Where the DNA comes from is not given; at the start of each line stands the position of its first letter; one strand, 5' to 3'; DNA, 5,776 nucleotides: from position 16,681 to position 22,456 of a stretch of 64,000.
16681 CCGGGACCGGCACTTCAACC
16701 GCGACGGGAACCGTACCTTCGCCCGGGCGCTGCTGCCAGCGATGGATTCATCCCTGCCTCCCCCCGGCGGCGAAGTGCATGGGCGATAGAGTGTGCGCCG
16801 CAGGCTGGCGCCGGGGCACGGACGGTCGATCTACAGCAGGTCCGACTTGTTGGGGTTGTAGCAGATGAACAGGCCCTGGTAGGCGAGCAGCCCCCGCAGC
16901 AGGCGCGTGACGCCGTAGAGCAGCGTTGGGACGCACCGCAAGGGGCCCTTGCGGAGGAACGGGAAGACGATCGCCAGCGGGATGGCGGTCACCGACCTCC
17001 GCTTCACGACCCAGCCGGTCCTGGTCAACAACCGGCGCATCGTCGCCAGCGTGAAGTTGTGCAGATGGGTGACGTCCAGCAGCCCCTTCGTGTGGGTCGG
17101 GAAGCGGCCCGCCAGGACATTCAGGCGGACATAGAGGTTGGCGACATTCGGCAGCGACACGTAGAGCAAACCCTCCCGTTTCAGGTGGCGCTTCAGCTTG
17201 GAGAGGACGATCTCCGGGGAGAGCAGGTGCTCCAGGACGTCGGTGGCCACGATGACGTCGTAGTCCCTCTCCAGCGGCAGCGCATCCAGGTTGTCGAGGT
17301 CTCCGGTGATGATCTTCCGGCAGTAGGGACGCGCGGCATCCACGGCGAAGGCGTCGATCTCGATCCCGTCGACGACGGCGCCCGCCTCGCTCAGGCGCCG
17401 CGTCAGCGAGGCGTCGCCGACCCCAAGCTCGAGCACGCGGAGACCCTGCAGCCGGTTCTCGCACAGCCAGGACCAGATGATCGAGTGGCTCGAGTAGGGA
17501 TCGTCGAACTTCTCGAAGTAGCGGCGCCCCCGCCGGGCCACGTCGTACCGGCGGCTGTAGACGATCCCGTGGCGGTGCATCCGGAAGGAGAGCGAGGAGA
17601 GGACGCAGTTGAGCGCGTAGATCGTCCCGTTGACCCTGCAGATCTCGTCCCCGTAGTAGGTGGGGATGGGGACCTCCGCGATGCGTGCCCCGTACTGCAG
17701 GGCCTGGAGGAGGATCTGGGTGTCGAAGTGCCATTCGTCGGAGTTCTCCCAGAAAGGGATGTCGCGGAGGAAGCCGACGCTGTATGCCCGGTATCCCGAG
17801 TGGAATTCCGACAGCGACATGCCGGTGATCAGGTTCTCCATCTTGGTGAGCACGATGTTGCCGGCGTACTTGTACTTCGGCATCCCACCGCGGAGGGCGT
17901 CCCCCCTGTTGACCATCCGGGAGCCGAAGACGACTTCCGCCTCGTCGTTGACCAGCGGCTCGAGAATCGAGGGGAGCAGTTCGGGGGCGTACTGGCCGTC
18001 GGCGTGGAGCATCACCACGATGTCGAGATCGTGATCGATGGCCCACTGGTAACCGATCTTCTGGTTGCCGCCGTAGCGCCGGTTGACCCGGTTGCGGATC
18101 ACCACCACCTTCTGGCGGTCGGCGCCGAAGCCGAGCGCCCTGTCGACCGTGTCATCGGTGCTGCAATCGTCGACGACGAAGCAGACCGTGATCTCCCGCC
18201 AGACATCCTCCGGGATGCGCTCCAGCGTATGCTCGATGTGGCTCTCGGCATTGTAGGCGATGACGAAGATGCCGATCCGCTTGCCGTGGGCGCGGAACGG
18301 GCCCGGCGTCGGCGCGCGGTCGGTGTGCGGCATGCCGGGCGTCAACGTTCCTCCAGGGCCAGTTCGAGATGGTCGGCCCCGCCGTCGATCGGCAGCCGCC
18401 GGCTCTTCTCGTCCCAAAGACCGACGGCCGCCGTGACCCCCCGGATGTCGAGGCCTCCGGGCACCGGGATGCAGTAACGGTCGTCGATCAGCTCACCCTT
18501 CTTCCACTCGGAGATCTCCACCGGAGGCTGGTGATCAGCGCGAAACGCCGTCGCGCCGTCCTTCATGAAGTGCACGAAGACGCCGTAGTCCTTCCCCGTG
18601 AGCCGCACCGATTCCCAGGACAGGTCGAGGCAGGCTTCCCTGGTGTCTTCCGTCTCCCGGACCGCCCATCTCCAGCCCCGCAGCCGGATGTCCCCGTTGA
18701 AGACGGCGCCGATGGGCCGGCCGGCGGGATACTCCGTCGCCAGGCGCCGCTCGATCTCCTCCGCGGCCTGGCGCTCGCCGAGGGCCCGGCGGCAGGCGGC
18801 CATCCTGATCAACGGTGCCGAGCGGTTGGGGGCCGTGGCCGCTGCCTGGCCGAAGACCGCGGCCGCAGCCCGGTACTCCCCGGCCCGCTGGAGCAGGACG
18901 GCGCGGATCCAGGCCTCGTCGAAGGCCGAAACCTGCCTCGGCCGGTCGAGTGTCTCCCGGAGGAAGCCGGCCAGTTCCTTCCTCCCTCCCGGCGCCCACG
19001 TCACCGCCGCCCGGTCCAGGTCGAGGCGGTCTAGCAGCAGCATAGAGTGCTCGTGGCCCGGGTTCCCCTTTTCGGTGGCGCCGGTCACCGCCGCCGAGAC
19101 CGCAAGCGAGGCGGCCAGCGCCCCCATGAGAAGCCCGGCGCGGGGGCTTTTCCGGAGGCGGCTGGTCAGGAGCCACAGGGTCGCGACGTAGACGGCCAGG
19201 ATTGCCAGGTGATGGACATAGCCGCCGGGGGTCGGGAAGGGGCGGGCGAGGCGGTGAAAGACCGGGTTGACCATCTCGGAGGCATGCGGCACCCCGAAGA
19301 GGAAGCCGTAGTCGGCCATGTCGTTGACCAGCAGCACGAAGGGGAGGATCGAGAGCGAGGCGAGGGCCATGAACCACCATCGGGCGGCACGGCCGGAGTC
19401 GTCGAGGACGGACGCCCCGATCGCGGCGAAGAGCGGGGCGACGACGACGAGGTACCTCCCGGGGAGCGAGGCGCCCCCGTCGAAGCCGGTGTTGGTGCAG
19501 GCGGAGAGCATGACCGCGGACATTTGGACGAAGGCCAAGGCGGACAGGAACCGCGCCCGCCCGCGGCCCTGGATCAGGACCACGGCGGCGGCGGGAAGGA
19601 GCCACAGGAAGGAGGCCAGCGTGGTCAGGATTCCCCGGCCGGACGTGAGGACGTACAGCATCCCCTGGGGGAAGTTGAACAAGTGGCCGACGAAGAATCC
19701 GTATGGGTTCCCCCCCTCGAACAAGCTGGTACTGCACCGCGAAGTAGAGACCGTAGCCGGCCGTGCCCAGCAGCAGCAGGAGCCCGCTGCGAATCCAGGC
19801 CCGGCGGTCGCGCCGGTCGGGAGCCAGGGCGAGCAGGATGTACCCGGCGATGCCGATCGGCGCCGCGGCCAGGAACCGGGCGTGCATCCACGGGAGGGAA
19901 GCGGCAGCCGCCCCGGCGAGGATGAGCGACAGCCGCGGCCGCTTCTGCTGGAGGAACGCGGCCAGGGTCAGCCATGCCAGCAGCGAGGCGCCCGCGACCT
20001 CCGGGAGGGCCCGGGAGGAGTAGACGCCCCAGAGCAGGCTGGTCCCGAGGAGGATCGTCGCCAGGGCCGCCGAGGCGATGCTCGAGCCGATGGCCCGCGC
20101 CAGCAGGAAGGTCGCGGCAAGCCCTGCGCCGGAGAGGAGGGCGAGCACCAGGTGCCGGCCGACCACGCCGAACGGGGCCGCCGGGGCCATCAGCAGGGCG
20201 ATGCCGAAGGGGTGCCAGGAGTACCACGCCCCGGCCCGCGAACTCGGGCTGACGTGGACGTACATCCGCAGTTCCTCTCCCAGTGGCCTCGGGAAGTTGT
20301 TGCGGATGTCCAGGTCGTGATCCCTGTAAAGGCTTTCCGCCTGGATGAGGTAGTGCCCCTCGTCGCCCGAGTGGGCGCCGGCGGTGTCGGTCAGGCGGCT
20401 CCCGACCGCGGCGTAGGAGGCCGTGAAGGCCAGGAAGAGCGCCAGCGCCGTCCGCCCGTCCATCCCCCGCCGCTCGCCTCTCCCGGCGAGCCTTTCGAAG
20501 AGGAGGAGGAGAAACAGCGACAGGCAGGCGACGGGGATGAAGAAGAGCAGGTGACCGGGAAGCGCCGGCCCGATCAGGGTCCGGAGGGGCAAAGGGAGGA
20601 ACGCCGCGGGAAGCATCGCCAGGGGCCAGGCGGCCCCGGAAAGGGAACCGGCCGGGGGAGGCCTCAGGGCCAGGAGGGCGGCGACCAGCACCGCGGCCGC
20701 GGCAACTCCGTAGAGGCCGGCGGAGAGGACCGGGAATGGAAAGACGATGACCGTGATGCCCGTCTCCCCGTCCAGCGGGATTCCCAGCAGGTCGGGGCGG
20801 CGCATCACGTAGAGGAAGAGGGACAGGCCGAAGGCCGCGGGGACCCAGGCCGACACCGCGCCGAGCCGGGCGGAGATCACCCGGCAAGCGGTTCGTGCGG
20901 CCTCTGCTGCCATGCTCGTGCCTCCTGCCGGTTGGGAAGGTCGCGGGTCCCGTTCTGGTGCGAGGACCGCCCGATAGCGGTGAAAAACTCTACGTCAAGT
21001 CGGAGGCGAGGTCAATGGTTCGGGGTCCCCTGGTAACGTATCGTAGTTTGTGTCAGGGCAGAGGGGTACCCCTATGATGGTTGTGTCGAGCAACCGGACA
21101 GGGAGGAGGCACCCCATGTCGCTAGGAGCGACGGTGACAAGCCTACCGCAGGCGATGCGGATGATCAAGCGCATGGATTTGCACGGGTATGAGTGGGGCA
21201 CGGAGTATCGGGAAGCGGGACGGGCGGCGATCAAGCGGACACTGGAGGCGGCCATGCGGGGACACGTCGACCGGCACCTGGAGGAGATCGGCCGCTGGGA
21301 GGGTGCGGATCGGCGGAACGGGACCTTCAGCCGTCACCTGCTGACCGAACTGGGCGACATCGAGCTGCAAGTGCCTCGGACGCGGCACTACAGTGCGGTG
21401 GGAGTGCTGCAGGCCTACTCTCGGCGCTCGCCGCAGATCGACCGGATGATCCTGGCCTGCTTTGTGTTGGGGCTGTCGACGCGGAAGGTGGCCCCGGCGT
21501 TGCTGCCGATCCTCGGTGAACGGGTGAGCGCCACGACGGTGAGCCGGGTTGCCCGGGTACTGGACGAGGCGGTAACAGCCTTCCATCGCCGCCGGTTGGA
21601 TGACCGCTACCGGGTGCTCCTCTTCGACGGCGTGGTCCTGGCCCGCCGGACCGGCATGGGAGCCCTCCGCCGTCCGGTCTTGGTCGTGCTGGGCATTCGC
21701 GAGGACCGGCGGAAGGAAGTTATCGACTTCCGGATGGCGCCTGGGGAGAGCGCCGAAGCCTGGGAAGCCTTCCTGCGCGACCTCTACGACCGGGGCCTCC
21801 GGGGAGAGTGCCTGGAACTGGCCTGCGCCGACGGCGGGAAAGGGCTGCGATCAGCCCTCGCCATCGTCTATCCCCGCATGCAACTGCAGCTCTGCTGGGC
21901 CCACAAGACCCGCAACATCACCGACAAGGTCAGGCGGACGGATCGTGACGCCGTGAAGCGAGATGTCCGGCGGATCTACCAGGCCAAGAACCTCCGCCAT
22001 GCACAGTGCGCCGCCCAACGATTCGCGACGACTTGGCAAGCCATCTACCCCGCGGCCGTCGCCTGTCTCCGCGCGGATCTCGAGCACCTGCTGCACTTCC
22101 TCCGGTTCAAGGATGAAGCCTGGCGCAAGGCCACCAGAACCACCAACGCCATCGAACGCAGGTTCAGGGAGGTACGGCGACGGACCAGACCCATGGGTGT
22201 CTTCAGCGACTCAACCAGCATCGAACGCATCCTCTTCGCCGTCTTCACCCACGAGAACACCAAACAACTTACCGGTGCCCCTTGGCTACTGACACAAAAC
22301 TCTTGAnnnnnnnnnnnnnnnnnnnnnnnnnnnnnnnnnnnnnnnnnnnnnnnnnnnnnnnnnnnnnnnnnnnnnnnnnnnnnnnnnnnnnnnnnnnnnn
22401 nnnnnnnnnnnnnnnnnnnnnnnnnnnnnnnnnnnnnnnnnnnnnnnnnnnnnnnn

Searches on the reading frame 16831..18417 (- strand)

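Call 50: search_protein_families(library=pfam, proteins=[window:16831-18417:-], max_evalue=0.001)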
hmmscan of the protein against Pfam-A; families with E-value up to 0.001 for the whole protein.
window:16831-18417:- (528 aa): 8 families
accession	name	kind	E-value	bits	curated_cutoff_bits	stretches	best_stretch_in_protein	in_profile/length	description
PF00535.33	Glycos_transf_2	-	6.6e-20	72.2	23.3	1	50-219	2-166/168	Glycosyl transferase family 2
PF13489.12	Methyltransf_23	-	2.5e-15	57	27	1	322-471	20-161/164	Methyltransferase domain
PF08242.18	Methyltransf_12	-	1.8e-11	45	30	1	329-418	1-98/98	Methyltransferase domain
PF08241.18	Methyltransf_11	-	3.1e-10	41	21.2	1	329-420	1-95/95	Methyltransferase domain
PF13649.12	Methyltransf_25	-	2.3e-08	35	27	1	328-416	1-97/97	Methyltransferase domain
PF07021.18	MetW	-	4e-08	33.6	21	1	324-443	13-131/193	Methionine biosynthesis protein MetW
PF13847.12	Methyltransf_31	-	1.8e-07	31.4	27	1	325-424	4-113/145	Methyltransferase domain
PF13641.12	Glyco_tranf_2_3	-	0.00017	22.1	27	1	48-175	3-131/230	Glycosyltransferase like family 2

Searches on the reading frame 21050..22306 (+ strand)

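Call 50: search_protein_families(library=pfam, proteins=[window:21050-22306:+], max_evalue=0.001)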
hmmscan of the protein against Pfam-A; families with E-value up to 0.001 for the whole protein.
window:21050-22306:+ (418 aa): 2 families
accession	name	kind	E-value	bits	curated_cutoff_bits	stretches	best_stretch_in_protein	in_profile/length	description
PF00872.24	Transposase_mut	-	3.9e-79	266.7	21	1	54-401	27-371/379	Transposase, Mutator family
PF10551.15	MULE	-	0.00025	21.9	27.6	1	206-286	13-96/99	MULE transposase domain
